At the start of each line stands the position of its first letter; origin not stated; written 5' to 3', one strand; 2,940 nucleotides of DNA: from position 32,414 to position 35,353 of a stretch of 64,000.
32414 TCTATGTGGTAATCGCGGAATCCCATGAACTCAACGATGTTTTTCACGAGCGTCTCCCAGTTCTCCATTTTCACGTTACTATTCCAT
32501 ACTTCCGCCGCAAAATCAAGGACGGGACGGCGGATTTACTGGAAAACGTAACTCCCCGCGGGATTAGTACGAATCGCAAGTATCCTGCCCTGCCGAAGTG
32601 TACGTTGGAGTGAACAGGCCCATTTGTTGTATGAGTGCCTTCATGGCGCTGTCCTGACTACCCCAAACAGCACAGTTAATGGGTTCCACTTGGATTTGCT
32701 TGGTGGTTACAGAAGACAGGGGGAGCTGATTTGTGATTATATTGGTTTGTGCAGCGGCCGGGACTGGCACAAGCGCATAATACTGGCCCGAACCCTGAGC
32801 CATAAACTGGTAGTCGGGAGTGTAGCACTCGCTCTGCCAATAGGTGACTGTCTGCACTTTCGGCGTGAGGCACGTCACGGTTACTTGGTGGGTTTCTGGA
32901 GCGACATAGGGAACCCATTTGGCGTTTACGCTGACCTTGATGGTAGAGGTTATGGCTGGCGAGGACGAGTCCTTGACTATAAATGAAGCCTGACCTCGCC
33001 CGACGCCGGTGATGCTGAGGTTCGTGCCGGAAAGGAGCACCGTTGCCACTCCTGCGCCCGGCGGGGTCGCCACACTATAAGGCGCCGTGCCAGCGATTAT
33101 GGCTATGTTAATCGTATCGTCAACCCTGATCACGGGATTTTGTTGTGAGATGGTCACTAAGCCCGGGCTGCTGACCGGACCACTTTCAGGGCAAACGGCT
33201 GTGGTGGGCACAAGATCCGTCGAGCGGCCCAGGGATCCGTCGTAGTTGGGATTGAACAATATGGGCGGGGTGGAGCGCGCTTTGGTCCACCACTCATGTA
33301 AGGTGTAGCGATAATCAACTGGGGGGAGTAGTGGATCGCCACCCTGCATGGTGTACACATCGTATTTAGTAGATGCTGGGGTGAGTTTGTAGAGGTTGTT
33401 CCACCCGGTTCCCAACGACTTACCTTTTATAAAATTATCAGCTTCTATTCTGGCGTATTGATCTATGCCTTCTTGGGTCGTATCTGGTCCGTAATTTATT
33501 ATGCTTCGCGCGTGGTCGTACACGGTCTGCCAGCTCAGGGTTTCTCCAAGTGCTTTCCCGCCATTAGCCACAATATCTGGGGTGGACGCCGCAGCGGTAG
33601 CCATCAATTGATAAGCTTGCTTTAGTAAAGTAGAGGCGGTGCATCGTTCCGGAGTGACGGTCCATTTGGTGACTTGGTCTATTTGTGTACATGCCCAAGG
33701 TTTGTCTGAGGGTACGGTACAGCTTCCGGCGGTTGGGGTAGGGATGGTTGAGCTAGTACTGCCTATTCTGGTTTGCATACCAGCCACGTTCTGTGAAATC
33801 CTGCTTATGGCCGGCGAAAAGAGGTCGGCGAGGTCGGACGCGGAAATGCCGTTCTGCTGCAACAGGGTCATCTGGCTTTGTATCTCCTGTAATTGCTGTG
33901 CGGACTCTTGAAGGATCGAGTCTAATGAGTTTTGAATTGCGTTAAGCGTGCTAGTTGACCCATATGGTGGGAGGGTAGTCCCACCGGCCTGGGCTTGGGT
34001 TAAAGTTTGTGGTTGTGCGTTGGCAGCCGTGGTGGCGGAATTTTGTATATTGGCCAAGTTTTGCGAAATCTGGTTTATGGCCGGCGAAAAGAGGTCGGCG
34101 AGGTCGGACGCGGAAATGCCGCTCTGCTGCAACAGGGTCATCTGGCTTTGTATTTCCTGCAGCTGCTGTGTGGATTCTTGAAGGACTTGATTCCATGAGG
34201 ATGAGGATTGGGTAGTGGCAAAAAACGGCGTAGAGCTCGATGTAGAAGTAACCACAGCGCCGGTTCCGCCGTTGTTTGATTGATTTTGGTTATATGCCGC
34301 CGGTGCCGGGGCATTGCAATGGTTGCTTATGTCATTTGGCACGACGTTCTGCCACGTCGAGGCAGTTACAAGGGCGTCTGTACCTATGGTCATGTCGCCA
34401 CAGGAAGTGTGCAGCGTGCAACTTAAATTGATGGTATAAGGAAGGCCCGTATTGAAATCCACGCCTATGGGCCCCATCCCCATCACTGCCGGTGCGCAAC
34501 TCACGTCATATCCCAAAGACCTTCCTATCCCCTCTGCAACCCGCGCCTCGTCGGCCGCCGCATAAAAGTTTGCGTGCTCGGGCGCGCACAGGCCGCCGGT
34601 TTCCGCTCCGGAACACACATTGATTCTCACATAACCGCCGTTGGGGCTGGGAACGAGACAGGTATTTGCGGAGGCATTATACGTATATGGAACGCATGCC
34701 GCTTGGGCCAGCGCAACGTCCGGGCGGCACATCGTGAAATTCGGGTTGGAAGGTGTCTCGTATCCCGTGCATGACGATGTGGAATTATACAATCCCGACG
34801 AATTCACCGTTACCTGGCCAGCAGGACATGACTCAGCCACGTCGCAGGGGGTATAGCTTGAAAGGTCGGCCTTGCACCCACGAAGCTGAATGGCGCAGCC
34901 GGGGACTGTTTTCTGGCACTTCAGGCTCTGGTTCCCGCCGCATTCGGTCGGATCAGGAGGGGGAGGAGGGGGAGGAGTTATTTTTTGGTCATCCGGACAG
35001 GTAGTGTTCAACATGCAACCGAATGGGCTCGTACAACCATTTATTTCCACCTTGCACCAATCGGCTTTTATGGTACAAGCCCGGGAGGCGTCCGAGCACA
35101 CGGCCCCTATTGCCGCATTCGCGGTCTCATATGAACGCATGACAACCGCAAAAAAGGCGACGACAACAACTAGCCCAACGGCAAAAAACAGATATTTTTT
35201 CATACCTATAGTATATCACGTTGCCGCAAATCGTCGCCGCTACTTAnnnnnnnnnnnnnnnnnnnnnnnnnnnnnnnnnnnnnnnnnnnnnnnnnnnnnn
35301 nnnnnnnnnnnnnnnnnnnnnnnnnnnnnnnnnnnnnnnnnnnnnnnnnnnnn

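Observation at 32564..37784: Two giant paralogous secreted repeat proteins inserted inside the conserved rnpA-yidC-jag operon next to oriC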

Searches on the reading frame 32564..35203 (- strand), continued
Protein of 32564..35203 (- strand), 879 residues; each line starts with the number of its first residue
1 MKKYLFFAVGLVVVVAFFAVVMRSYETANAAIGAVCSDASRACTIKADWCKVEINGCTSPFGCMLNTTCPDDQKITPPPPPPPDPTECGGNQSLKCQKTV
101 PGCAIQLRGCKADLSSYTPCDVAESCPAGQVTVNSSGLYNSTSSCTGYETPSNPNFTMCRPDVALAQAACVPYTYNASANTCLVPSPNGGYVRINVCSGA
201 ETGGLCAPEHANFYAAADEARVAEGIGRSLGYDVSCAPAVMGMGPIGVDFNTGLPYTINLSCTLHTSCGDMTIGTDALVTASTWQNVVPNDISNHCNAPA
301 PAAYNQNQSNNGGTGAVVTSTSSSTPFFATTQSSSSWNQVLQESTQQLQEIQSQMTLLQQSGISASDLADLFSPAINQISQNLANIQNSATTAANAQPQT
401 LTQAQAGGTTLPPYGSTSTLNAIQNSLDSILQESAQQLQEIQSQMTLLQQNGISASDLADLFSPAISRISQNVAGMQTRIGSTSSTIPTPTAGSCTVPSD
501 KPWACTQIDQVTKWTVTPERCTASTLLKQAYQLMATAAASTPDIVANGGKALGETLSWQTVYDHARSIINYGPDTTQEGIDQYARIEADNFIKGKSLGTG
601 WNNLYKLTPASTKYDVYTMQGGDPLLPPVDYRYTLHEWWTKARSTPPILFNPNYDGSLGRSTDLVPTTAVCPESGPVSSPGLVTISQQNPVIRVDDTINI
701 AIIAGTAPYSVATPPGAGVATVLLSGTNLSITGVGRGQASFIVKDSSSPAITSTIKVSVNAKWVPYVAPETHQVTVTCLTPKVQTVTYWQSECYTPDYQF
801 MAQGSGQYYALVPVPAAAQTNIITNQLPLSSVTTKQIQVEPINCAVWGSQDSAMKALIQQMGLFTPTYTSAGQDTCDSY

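Call 49: find_encoding_contigs(protein=P0011, flank=8000, max_places=3)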
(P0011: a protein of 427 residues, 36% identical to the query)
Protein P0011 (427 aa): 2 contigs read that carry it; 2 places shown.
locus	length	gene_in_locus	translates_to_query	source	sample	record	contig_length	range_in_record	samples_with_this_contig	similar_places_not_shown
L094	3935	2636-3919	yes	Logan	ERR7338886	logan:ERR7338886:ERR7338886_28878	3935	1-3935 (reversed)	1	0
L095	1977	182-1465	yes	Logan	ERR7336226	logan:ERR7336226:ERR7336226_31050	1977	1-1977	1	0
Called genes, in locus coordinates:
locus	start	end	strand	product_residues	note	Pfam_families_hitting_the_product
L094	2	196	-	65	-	?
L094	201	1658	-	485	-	PF16403:Bact_surface_Ig-like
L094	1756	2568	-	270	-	-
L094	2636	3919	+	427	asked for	-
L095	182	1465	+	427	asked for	-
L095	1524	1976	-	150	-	?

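Call 50: find_encoding_contigs(protein=P0030, flank=8000, max_places=3)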
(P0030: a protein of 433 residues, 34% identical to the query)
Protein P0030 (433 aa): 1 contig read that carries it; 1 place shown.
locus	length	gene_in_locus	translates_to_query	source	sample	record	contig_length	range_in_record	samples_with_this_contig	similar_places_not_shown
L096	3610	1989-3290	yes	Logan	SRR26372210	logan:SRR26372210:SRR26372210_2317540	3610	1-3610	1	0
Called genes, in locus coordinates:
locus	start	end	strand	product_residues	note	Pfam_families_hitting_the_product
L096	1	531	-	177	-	?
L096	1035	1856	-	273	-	PF04402:SIMPL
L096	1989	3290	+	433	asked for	-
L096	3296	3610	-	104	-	?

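Call 54: list_cluster_members(proteins=[P0038, P0005, P0011, P0019, P0045, P0092, P0008, P0002])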
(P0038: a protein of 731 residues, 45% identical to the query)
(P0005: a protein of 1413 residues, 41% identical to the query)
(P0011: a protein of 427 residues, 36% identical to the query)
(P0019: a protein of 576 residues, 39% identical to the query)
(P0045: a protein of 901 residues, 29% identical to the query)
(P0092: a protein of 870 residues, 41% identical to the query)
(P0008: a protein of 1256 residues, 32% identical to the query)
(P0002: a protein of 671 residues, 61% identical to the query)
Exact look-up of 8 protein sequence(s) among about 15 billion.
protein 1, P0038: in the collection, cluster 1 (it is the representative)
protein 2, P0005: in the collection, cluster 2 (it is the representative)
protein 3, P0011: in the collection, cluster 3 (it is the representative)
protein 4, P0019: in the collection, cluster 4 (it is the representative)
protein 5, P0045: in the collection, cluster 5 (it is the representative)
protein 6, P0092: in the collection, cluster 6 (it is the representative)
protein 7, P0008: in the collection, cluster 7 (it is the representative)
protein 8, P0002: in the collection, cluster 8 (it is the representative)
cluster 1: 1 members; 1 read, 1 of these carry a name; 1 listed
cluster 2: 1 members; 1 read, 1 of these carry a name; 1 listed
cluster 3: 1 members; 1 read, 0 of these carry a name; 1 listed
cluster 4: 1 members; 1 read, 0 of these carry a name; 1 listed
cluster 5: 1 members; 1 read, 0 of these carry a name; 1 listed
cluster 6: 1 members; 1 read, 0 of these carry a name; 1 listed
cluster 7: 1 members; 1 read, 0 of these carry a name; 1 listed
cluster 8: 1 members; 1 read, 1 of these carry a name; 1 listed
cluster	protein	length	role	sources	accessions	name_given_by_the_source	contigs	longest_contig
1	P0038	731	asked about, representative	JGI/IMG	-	hypothetical protein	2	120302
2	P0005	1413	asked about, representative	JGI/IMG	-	hypothetical protein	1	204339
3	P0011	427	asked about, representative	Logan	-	-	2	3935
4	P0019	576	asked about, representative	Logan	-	-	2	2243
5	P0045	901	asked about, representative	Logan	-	-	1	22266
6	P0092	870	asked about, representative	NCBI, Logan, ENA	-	-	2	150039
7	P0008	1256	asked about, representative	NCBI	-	-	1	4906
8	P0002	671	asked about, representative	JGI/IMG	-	hypothetical protein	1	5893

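Call 55: find_encoding_contigs(protein=P0092, flank=6000, max_places=2)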
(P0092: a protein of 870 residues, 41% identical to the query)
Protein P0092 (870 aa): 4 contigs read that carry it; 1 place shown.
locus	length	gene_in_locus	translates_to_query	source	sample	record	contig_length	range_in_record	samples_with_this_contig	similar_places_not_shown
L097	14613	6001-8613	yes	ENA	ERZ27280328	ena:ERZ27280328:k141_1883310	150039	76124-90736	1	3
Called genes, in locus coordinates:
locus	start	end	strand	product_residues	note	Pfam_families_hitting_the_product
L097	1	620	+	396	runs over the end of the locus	PF00206:Lyase_1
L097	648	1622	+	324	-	PF01979:Amidohydro_1, PF07969:Amidohydro_3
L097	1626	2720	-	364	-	PF05697:Trigger_N, PF05698:Trigger_C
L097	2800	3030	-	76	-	-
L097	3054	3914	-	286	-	-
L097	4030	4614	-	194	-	PF00719:Pyrophosphatase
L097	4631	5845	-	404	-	PF08529:NusA_N, PF00575:S1 (weak), PF13184:KH_NusA_1st, PF26594:KH_NusA_2nd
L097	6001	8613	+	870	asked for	-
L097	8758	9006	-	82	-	PF00830:Ribosomal_L28 (weak)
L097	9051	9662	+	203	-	PF02163:Peptidase_M50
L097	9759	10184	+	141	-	PF00164:Ribosom_S12_S23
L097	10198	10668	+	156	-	PF00177:Ribosomal_S7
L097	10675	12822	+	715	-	PF00009:GTP_EFTU, PF03144:GTP_EFTU_D2, PF22042:EF-G_D2, PF14492:EFG_III, PF16658:RF3_C (weak), PF03764:EFG_IV, PF00679:EFG_C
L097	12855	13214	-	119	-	-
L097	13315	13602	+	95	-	PF04221:RelB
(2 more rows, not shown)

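Call 79: search_protein_families(library=phrogs, proteins=[window:32564-35203:-, P0038, P0002], max_evalue=0.01)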
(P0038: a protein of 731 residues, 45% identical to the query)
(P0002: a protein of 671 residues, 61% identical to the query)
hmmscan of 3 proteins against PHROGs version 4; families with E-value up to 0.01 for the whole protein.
window:32564-35203:- (879 aa): 0 families

P0038 (731 aa): 0 families

P0002 (671 aa): 0 families

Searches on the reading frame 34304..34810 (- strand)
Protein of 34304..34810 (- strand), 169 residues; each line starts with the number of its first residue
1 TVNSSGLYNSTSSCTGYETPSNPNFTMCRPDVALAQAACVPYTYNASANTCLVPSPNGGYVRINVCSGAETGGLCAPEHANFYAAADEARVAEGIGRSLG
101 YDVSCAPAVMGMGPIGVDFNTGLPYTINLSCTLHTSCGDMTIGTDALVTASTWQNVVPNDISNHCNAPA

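Call 58: predict_structure(alignment_id=A2)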
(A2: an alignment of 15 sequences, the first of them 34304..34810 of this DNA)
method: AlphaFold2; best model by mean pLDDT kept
length: 169 residues; sequences in the alignment: 15
mean_pLDDT: 82.1   pTM: 0.72
mean pLDDT of the five models: 82.1, 81.5, 80.1, 79.9, 78.0
residues with pLDDT >= 90: 68; 70-90: 70; 50-70: 20; < 50: 11
segments of 3 or more residues with pLDDT < 50: 1-6
pLDDT, mean of each block of 10 residues (from residue 1): 44 58 57 90 93 93 90 87 87 91 94 88 92 92 78 84 78
secondary structure, 60 per line:
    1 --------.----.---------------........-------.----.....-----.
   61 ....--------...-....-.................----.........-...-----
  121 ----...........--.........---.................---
elements in order: H30-37 E50-54 E60-64 H77-80 H82-98 E103-111 E125-135 E138-143 H150-166

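Call 63: fold_search(model_id=the predicted structure, library=pdb)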
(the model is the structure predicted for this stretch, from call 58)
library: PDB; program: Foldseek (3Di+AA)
matches with E <= 10: 337; with E <= 0.001: 0
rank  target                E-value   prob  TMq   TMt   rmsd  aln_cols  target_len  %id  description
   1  5b64_B                3.5e-01  0.44  0.29  0.39   7.5       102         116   12  A novel binding mode of MAGUK GK domain revealed by DLG GK domain in complex with KIF13B MBS domain (released 2016-10-12)
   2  1r7l_B                4.5e-01  0.13  0.19  0.28  15.8       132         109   10  2.0 A Crystal Structure of a Phage Protein from Bacillus cereus ATCC 14579 (released 2004-07-06)
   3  1kmn_A                5.4e-01  0.07  0.16  0.09  15.2       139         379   13  HISTIDYL-TRNA SYNTHETASE COMPLEXED WITH HISTIDINOL AND ATP (released 1997-12-17)
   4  6h4n_x                6.5e-01  0.20  0.25  0.37   7.1       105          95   10  Structure of a hibernating 100S ribosome reveals an inactive conformation of the ribosomal protein S1 - 70S Hibernatin (released 2018-09-05)
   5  1kmn_B                7.3e-01  0.07  0.17  0.09  14.9       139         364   14  HISTIDYL-TRNA SYNTHETASE COMPLEXED WITH HISTIDINOL AND ATP (released 1997-12-17)
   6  1kmm_C                7.3e-01  0.03  0.13  0.08  15.4       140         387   14  HISTIDYL-TRNA SYNTHETASE COMPLEXED WITH HISTIDYL-ADENYLATE (released 1997-12-17)
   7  1kmm_D                8.3e-01  0.05  0.16  0.08  15.3       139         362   14  HISTIDYL-TRNA SYNTHETASE COMPLEXED WITH HISTIDYL-ADENYLATE (released 1997-12-17)
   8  8wi7_w                8.8e-01  0.20  0.27  0.20   7.0        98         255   13  Cryo- EM structure of Mycobacterium smegmatis 70S ribosome, bS1 and RafH. (released 2024-02-28)
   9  8rd8_D                8.8e-01  0.10  0.23  0.32   7.6       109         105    8  Cryo-EM structure of P. urativorans 70S ribosome in complex with hibernation factors Balon and RaiA (structure 1). (released 2024-02-21)
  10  2el9_D                8.8e-01  0.06  0.17  0.09  15.1       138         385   14  Crystal structure of E.coli Histidyl-tRNA synthetase complexed with a histidyl-adenylate analogue (released 2008-03-18)
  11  1kmm_A                8.8e-01  0.05  0.16  0.08  15.1       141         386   13  HISTIDYL-TRNA SYNTHETASE COMPLEXED WITH HISTIDYL-ADENYLATE (released 1997-12-17)
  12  5fjr_B                1.0e+00  0.14  0.19  0.11   8.0        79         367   15  N-acyl amino acid racemase from Amycolatopsis sp. Ts-1-60: Q26A M50I G291D F323Y mutant in complex with N-acetyl napth (released 2016-11-16)
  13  8gbk_G                1.1e+00  0.09  0.16  0.23  10.4        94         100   10  Dri1 hemoprotein variant H79A-R90A with a zinc-mirror heme site (released 2024-04-24)
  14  3ugv_A                1.1e+00  0.08  0.17  0.09   7.5        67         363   15  Crystal structure of an enolase from alpha pretobacterium bal199 (EFI TARGET EFI-501650) with bound MG (released 2011-11-23)
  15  1vm6_C                1.1e+00  0.07  0.18  0.15  16.4       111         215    9  Crystal structure of Dihydrodipicolinate reductase (TM1520) from Thermotoga maritima at 2.27 A resolution (released 2004-09-21)
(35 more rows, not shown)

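Call 81: search_solved_structures(query=A2, max_evalue=1)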
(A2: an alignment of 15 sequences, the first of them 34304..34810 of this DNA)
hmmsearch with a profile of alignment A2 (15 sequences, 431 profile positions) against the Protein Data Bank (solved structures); distinct sequences matched with E-value up to 1: 1.
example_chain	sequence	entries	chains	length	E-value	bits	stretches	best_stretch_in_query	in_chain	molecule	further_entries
9tqb_B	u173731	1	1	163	0.51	12.5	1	222-317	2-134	BLOC-1-related complex subunit 6 C-terminal helix domain-containing protein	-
